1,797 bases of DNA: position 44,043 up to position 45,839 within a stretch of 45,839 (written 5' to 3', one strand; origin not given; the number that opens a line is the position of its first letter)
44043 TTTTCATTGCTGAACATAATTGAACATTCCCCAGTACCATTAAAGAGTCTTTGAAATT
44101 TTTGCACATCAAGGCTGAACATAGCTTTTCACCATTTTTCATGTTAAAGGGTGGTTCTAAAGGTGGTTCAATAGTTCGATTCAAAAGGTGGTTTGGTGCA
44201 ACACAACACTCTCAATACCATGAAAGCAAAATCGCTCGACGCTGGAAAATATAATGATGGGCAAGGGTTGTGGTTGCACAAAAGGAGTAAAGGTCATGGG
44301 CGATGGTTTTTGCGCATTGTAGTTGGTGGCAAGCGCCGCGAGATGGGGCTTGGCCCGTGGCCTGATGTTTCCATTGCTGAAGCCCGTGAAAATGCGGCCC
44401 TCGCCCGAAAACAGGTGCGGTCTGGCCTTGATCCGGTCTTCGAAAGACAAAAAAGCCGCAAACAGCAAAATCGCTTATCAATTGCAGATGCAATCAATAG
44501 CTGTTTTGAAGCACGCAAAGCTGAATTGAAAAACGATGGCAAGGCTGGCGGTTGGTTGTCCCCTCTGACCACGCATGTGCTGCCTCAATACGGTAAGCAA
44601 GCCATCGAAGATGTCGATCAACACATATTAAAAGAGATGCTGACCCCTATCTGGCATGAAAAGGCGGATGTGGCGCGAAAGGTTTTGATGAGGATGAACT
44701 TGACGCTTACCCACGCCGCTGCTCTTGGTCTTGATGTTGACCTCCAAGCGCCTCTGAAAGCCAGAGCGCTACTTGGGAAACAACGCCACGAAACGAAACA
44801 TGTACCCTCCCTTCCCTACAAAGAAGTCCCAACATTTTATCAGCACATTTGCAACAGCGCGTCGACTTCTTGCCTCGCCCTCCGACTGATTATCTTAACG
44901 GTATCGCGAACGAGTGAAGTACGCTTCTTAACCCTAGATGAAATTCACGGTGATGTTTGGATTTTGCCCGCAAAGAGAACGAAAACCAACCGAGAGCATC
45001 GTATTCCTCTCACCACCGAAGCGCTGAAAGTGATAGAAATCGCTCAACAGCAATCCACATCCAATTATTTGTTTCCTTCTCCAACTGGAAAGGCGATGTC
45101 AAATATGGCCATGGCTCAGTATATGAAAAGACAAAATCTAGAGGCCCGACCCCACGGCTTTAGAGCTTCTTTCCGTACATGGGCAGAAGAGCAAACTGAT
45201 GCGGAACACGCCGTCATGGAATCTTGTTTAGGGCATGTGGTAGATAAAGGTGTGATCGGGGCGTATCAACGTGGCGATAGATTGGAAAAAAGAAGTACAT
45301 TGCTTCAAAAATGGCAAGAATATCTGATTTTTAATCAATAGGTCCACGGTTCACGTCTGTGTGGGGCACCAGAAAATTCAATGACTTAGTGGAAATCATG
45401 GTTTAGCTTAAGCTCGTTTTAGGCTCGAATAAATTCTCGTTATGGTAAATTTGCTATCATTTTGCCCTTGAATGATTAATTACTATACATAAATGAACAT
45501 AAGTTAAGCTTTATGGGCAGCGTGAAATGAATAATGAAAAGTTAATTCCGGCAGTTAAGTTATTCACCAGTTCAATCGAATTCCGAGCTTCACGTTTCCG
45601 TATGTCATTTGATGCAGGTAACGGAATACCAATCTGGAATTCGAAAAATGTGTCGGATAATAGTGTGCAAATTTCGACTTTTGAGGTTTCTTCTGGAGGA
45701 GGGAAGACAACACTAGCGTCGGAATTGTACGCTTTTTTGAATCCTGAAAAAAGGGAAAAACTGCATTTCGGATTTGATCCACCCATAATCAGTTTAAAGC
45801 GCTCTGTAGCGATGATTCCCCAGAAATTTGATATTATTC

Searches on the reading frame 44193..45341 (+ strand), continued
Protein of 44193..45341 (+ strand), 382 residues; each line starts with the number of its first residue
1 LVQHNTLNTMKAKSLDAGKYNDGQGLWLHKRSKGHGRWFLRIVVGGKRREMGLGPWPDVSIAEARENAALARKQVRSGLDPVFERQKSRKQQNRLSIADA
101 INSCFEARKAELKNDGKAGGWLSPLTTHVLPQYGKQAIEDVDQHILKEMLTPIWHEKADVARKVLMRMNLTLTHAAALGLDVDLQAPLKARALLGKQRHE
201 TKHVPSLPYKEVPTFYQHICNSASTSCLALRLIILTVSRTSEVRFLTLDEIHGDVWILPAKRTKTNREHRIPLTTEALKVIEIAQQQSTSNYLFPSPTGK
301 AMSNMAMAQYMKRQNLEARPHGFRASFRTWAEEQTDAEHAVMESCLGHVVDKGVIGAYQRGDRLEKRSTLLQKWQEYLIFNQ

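Call 97: search_dna_similar(query=P0001, collection=phages, mode=protein, max_rows=15)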
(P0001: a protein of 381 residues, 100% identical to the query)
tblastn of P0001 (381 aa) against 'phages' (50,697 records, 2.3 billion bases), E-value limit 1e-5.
Records with a match: 303; places in all: 306; records where one place covers at least 80% of the query: 277.
Best place of each record, by identity: <60% 303.
By first word of the organism name: Vibrio 78; Pseudomonas 38; Escherichia 37; Rhodobacter 23; Salmonella 15; Enterobacteria 13; Campylobacter 9; Klebsiella 7; Pasteurella 7; Bacteriophage 7; and 29 more.
By host as written in the record: - 69; Rhodobacter capsulatus YW1 23; Pseudomonas aeruginosa 18; Escherichia coli 16; Vibrio anguillarum strain BA35 10; Sulfitobacter sp. CB2047 6; Vibrio anguillarum BA35 6; Moraxella catarrhalis 5; and 107 more.
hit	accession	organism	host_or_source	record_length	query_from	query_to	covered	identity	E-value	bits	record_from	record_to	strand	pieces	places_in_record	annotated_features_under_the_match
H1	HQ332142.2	Sulfitobacter phage pCB2047-A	Sulfitobacter sp. CB2047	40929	1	377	99%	34.4%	2e-61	219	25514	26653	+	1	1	integrase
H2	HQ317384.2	Sulfitobacter phage pCB2047-C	Sulfitobacter sp. CB2047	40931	1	377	99%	34.4%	2e-61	219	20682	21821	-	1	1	integrase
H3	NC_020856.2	Sulfitobacter phage pCB2047-C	Sulfitobacter sp. CB2047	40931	1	377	99%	34.4%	2e-61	219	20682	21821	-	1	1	site-specific integrase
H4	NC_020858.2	Sulfitobacter phage pCB2047-A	Sulfitobacter sp. CB2047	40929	1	377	99%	34.4%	2e-61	219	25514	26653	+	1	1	site-specific integrase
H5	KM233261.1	Sulfitobacter phage NYA-2014a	Sulfitobacter sp. CB2047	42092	1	377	99%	34.4%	2e-61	219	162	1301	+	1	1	integrase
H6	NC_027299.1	Sulfitobacter phage NYA-2014a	Sulfitobacter sp. CB2047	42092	1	377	99%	34.4%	2e-61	219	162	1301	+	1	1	site-specific integrase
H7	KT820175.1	Ruegeria phage 45A6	Ruegeria mobilis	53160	4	377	98%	34.4%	8e-64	226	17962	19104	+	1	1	putative integrase DNA protein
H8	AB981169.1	Ralstonia phage RSY1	Ralstonia solanacearum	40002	2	376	98%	34.0%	5e-59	212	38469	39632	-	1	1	hypothetical protein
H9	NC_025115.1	Ralstonia phage RSY1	Ralstonia solanacearum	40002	2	376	98%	34.0%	5e-59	212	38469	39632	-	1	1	integrase arm-type DNA-binding domain-containing protein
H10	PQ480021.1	Caulobacter phage DMCA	Caulobacter vibrioides CB15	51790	6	376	97%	34.1%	9e-49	182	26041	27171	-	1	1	integrase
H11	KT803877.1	Burkholderia phage PE067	Burkholderia thailandensis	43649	2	376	98%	32.8%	2e-51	190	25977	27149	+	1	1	site-specific integrase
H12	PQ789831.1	Burkholderia phage vB_E436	Burkholderia sp.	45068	2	376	98%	32.8%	4e-51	189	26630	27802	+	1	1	site-specific integrase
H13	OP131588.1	Acidovorax phage Acica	Acidovorax cattleyae GBBC 1148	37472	6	378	98%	32.7%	1e-54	199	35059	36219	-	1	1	integrase | AlpA family regulatory protein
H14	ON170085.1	Ralstonia phage YO041_1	Ralstonia solanacearum R286, UW275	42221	2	376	98%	32.4%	4e-48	180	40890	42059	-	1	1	record has no annotation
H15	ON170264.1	Ralstonia phage YO158_1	Ralstonia solanacearum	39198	2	373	98%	32.6%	4e-48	180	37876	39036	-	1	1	record has no annotation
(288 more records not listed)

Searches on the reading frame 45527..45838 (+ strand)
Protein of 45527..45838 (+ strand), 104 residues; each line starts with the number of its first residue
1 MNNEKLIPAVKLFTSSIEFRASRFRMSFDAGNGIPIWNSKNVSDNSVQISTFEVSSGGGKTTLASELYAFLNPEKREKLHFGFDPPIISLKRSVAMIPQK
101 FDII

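Call 37: search_protein_families(library=padloc, proteins=[window:45527-45838:+], max_evalue=0.1)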
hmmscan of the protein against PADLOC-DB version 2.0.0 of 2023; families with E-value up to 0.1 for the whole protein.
window:45527-45838:+ (104 aa): 0 families

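Call 38: search_protein_families(library=pfam, proteins=[window:45527-45838:+], max_evalue=1)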
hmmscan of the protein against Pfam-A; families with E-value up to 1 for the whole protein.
window:45527-45838:+ (104 aa): 0 families

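Call 57: search_protein_representatives(protein=window:45527-45838:+)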
Query: 104 residues. Proteins with E-value up to 0.001 (for the whole library): 10; up to 1e-10: 2; up to 1e-30: 0. The best 10 are listed.
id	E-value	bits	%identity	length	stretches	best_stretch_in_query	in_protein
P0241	9.9e-15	70.7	41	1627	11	35-63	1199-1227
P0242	3.3e-14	69.0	43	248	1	6-104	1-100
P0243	2.8e-10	56.4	41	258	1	10-101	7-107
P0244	2.2e-07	47.1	45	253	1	7-104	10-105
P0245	1.2e-06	44.8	41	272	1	7-100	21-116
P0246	1.5e-06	44.4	36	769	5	52-90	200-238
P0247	1.6e-06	44.3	38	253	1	6-100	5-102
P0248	1.1e-05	41.7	37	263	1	7-100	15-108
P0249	3.6e-05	40.0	42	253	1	24-99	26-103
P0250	1.6e-04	38.0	27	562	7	28-60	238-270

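Call 58: search_protein_families(library=pfam, proteins=[P0242, P0243, P0244, P0245, P0247, P0248, P0249], max_evalue=0.01)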
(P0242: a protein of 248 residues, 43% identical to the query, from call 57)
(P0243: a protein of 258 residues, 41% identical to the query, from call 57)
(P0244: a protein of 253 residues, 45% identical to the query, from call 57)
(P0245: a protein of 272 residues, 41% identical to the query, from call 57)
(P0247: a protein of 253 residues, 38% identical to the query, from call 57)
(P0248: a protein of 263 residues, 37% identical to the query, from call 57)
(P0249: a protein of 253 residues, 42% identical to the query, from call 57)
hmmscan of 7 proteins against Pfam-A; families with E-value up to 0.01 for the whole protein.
P0242 (248 aa): 2 families
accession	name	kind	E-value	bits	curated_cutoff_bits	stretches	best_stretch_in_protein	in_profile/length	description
PF13558.12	SbcC_Walker_B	-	2.8e-08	34.3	27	1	130-186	26-89/90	SbcC/RAD50-like, Walker B motif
PF00005.33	ABC_tran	-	7.2e-05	23.9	25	1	52-170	20-136/137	ABC transporter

P0243 (258 aa): 2 families
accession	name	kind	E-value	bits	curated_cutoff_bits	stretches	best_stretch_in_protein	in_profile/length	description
PF13558.12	SbcC_Walker_B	-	2.2e-05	25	27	1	133-196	19-89/90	SbcC/RAD50-like, Walker B motif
PF00005.33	ABC_tran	-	2.3e-05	25.4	25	1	62-180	20-136/137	ABC transporter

P0244 (253 aa): 1 family
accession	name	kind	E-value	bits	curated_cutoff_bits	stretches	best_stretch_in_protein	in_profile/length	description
PF00005.33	ABC_tran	-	0.0006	20.9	25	1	60-172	20-135/137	ABC transporter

P0245 (272 aa): 2 families
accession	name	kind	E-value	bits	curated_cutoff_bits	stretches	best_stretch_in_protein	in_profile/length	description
PF00005.33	ABC_tran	-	8.2e-06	26.9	25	1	71-190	19-136/137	ABC transporter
PF13558.12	SbcC_Walker_B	-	2.1e-05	25.1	27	1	152-203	28-86/90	SbcC/RAD50-like, Walker B motif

P0247 (253 aa): 4 families
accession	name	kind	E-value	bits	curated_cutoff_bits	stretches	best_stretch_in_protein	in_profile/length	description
PF13558.12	SbcC_Walker_B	-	0.00023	21.8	27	1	138-192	28-89/90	SbcC/RAD50-like, Walker B motif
PF13481.12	AAA_25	-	0.00068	19.8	27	1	52-212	35-190/195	AAA domain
PF00005.33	ABC_tran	-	0.0086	17.1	25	0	58-174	19-134/137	ABC transporter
PF24883.2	NPHP3_N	-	0.0088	16.7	24.8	0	152-197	38-81/164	Nephrocystin 3, N-terminal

P0248 (263 aa): 2 families
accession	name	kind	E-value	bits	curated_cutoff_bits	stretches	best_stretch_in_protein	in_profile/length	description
PF00005.33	ABC_tran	-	1.1e-06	29.8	25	1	66-180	20-136/137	ABC transporter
PF13558.12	SbcC_Walker_B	-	0.00016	22.3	27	1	142-186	28-79/90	SbcC/RAD50-like, Walker B motif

P0249 (253 aa): 1 family
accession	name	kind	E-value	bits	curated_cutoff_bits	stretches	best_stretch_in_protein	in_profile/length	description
PF13558.12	SbcC_Walker_B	-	0.0036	18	27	1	137-186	26-82/90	SbcC/RAD50-like, Walker B motif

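Call 91: find_encoding_contigs(protein=P0242, flank=8000, max_places=4)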
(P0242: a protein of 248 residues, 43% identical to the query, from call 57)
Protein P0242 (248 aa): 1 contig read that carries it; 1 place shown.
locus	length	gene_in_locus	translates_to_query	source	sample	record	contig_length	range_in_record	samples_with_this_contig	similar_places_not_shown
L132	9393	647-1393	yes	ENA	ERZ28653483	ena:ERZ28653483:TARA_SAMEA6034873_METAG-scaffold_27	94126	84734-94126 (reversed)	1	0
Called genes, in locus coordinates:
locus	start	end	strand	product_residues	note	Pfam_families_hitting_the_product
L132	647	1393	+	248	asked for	PF13558:SbcC_Walker_B (weak)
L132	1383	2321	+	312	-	-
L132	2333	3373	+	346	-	PF09084:NMT1 (faint)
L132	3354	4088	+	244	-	PF13489:Methyltransf_23, PF08241:Methyltransf_11 (weak), PF08242:Methyltransf_12 (weak), PF13649:Methyltransf_25 (faint)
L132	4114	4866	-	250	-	-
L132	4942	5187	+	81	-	PF13560:HTH_31, PF12844:HTH_19, PF01381:HTH_3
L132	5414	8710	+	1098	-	PF18470:Cas9_a (weak), PF13395:HNH_4, PF18541:RuvC_III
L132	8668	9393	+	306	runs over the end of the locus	PF01867:Cas_Cas1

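Call 96: search_protein_families(library=ncbifam, proteins=[P0242], max_evalue=0.00001)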
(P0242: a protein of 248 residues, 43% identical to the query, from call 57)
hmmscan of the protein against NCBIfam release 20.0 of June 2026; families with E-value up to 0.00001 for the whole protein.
P0242 (248 aa): 3 families
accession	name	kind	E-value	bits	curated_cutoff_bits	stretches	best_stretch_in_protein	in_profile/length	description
TIGR04521.1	ECF_ATPase_2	equivalog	3.6e-07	29.5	330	0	124-205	132-203/279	energy-coupling factor transporter ATPase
TIGR02868.1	CydC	equivalog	2.2e-06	26.6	329.05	0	136-205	471-528/530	thiol reductant ABC exporter subunit CydC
NF040873.1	AztA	equivalog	8.1e-06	25.5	220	0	53-205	28-177/191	zinc ABC transporter ATP-binding protein AztA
